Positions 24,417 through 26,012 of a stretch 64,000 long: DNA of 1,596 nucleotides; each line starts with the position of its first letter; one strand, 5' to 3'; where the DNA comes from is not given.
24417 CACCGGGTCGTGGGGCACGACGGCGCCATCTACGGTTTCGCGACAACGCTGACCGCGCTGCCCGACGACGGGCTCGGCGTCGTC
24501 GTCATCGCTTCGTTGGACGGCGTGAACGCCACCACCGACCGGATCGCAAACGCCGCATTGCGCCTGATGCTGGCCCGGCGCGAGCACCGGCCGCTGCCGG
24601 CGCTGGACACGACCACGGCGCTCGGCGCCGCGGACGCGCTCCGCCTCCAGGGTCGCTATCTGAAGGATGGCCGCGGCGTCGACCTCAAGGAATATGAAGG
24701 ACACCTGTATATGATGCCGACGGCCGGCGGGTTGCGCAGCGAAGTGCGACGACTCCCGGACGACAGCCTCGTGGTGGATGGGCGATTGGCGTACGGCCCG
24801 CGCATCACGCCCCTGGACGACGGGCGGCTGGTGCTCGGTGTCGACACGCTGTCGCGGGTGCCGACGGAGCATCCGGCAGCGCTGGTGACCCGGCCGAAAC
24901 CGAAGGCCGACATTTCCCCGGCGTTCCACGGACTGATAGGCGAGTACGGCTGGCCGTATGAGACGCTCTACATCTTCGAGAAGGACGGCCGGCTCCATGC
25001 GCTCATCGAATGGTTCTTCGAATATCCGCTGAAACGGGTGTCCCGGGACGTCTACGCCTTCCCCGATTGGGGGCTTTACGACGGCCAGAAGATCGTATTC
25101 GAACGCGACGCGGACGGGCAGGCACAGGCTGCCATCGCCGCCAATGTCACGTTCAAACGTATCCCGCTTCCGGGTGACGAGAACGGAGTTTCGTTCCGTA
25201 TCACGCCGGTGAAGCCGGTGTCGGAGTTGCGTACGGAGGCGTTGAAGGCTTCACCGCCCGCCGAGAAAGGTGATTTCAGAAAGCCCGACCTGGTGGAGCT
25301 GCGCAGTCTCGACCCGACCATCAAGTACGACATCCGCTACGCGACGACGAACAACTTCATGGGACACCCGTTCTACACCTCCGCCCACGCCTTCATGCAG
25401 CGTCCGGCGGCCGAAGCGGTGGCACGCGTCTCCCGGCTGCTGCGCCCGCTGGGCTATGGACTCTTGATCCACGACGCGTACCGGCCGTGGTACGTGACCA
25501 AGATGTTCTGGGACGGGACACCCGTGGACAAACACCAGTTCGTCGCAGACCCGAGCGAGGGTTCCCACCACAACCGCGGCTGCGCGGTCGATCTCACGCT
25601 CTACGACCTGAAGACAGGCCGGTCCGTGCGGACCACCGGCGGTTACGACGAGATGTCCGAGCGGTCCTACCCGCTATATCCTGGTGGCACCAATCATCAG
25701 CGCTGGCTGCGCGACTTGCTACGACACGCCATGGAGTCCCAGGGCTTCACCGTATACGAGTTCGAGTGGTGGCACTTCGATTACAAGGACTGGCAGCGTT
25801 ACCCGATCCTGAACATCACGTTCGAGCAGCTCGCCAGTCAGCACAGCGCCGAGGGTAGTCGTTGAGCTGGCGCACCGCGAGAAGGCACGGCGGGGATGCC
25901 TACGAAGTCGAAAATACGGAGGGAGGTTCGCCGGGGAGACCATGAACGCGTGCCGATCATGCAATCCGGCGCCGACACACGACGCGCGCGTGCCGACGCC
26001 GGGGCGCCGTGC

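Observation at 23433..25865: Single lipoprotein fusing a serine DD-peptidase-fold domain to an intact VanX-type zinc D-Ala-D-Ala dipeptidase domain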

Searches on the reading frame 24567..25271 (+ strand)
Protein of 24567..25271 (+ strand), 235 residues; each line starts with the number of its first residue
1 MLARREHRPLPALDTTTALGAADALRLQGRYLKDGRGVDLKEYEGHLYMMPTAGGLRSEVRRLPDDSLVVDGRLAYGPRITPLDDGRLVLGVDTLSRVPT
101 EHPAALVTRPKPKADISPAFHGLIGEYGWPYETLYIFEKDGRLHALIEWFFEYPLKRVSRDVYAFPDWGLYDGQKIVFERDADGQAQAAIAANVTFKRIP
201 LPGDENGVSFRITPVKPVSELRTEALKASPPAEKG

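Call 45: predict_structure(alignment_id=A3)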
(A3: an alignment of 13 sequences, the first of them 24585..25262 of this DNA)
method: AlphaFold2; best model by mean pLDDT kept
length: 226 residues; sequences in the alignment: 13
mean_pLDDT: 78.9   pTM: 0.44
mean pLDDT of the five models: 78.9, 77.5, 76.4, 73.3, 71.6
residues with pLDDT >= 90: 75; 70-90: 90; 50-70: 37; < 50: 24
segments of 3 or more residues with pLDDT < 50: 96-105, 200-208, 224-226
pLDDT, mean of each block of 10 residues (from residue 1): 67 88 92 87 87 91 79 91 95 60 50 84 78 87 82 93 84 90 89 69 45 62 55
secondary structure, 60 per line:
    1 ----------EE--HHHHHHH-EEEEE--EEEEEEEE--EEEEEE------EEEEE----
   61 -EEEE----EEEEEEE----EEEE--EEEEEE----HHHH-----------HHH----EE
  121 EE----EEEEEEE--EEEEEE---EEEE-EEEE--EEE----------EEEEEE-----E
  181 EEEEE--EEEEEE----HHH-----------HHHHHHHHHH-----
elements in order: H15-21 E23-27 E30-37 E40-45 E52-56 E62-65 E70-76 E81-84 E87-92 H97-100 E119-122 E127-133 E136-141 E145-148 E150-153 E156-158 E169-174 E180-185 E188-193 H212-221

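Call 48: fold_search(model_id=the predicted structure, library=pdb)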
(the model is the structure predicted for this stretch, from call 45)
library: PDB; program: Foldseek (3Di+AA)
matches with E <= 10: 871; with E <= 0.001: 4
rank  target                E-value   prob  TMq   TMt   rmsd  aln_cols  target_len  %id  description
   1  1ei5                  2.2e-06  1.00  0.32  0.15  16.4       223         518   16  CRYSTAL STRUCTURE OF A D-AMINOPEPTIDASE FROM OCHROBACTRUM ANTHROPI (released 2000-10-04)
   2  7spn_A                3.6e-04  1.00  0.31  0.16  17.7       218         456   13  Crystal structure of IS11, a thermophilic esterase (released 2022-08-24)
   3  7spn_B                4.4e-04  1.00  0.31  0.16  16.9       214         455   15  Crystal structure of IS11, a thermophilic esterase (released 2022-08-24)
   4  9sn1                  7.0e-04  1.00  0.29  0.11  15.3       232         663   12  Lip3 DL-peptidase in the apo-state (released 2026-02-18)
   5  8fek                  2.9e-03  1.00  0.31  0.18  15.8       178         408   15  Crystal structure of PBP cyclase Ulm16 (released 2023-11-08)
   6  6ksv_A                3.7e-03  1.00  0.33  0.18  17.0       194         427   18  Crystal structure of SurE with D-Leu (released 2020-06-24)
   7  6ksv_B                4.9e-03  0.99  0.32  0.18  17.1       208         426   18  Crystal structure of SurE with D-Leu (released 2020-06-24)
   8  6ksu_B                9.1e-03  0.99  0.32  0.17  17.1       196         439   18  Crystal structure of SurE (released 2020-06-24)
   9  6ksu_A                2.0e-02  0.96  0.31  0.17  17.2       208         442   18  Crystal structure of SurE (released 2020-06-24)
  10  5csa_A                2.7e-02  0.63  0.23  0.07  17.3       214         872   11  Crystal structure of domains BT-BCCP-AC1-AC5 of yeast acetyl-CoA carboxylase (released 2015-10-28)
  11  3q4k_B                3.5e-02  0.16  0.16  0.12  16.1       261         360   10  Structure of a small peptide ligand bound to E.coli DNA sliding clamp (released 2011-12-28)
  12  6w3i_B                3.7e-02  0.10  0.12  0.11  17.6       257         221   13  Crystal structure of a FAM46C mutant in complex with Plk4 (released 2020-05-06)
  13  6kk9_B                3.9e-02  0.23  0.16  0.19  15.2       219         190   11  A Crystal structure of OspA mutant (released 2020-07-29)
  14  8xpg_B                5.1e-02  0.08  0.10  0.10  17.4       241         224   12  The Crystal Structure of polo box domain of Plk4 from Biortus. (released 2024-03-06)
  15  4tsz_F                5.4e-02  0.21  0.19  0.13  18.5       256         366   12  Crystal structure of DNA polymerase sliding clamp from Pseudomonas aeruginosa with ligand (released 2014-09-10)
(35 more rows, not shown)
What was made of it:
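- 24615..24857 (+): First beta-barrel accessory domain (aa 388-468). Foldseek of the isolated middle region: best hit is D-aminopeptidase 1ei5, E 2.2e-6, then IS11, Lip3, Ulm16 and SurE (call 48).
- On DAP-type D-aminopeptidase (S12 plus two beta-barrels): The TM-score is low because the relative orientation of the two barrels differs (call 48).
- Middle region: its fold matches the beta-barrel domains of DAP (call 48).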

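Call 58: search_protein_families(library=pfam, proteins=[window:24567-25271:+], max_evalue=5)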
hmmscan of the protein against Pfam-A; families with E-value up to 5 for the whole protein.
window:24567-25271:+ (235 aa): 0 families

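Call 61: search_solved_structures(query=A3, max_evalue=10, show_alignments=0)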
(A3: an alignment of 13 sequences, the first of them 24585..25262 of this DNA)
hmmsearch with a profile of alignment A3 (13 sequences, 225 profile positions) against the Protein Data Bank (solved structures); distinct sequences matched with E-value up to 10: 2.
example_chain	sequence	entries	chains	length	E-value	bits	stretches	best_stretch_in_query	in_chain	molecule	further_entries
5by7_A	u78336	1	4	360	0.84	12.5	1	95-140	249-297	3-oxoacyl-ACP synthase III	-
3h9w_A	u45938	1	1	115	1.9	11.4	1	108-150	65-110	Diguanylate cyclase with PAS/PAC sensor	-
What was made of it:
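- Closest known: D-aminopeptidase DAP of Ochrobactrum anthropi. Different: There is no sequence-level similarity in the barrels (calls 58, 61).
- Tried and rejected: A profile search of PDB sequences gave nothing meaningful (call 61).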

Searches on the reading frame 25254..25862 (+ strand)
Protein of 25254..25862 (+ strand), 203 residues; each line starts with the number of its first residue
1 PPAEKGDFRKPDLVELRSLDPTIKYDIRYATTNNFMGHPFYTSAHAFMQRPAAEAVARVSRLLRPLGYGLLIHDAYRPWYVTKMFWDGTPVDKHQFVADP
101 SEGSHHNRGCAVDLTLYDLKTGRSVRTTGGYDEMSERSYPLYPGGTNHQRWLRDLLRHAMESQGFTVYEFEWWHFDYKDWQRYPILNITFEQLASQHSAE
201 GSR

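Call 42: search_solved_structures(query=window:25254-25862:+, max_evalue=0.001, show_alignments=2)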
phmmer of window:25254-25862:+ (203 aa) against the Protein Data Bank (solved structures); distinct sequences matched with E-value up to 0.001: 1.
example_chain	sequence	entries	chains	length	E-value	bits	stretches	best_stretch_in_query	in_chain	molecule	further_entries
1r44_A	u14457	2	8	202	5.3e-22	81.5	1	22-184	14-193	D-alanyl-D-alanine dipeptidase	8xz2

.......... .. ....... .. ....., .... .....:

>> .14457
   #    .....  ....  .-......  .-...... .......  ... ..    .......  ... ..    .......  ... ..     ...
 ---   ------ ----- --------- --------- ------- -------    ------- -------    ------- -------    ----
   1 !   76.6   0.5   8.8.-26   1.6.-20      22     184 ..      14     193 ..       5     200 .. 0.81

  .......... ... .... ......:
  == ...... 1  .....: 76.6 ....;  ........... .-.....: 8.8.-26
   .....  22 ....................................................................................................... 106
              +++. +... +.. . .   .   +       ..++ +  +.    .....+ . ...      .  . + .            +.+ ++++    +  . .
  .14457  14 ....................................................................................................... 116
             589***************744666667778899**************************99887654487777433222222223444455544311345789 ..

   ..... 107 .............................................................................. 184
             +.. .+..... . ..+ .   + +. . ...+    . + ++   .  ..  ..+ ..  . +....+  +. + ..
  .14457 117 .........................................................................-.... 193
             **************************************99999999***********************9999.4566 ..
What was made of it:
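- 25287..25796 (+): M15 (VanX/DdpX-type) zinc D,D-dipeptidase domain (aa 612-781). Motifs: AYRP 25476-25487, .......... 25563-25592, EFEWWH 25758-25775. Alignment to VanX 1r44, E 5e-22, with the catalytic residues matched (call 42).
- On M15 D-Ala-D-Ala dipeptidase family (Pfam PF01427): His706, Asp713, His774, Glu771 and Arg677 align to VanX His116, Asp123, His184, Glu181 and Arg71 (call 42).
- Closest known: VanX. Same: It aligns to VanX over 163 residues, with the positions of Tyr21, Arg71, Ser114, His116, Asp123, Glu181 and His184 conserved, including an identical EWWH (call 42).
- Checked: The HMMER alignment to VanX (PDB 1r44, E 5e-22, call 42) places these residues on VanX Tyr21, Arg71, Ser114, His116, Asp123, Glu181 and His184.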
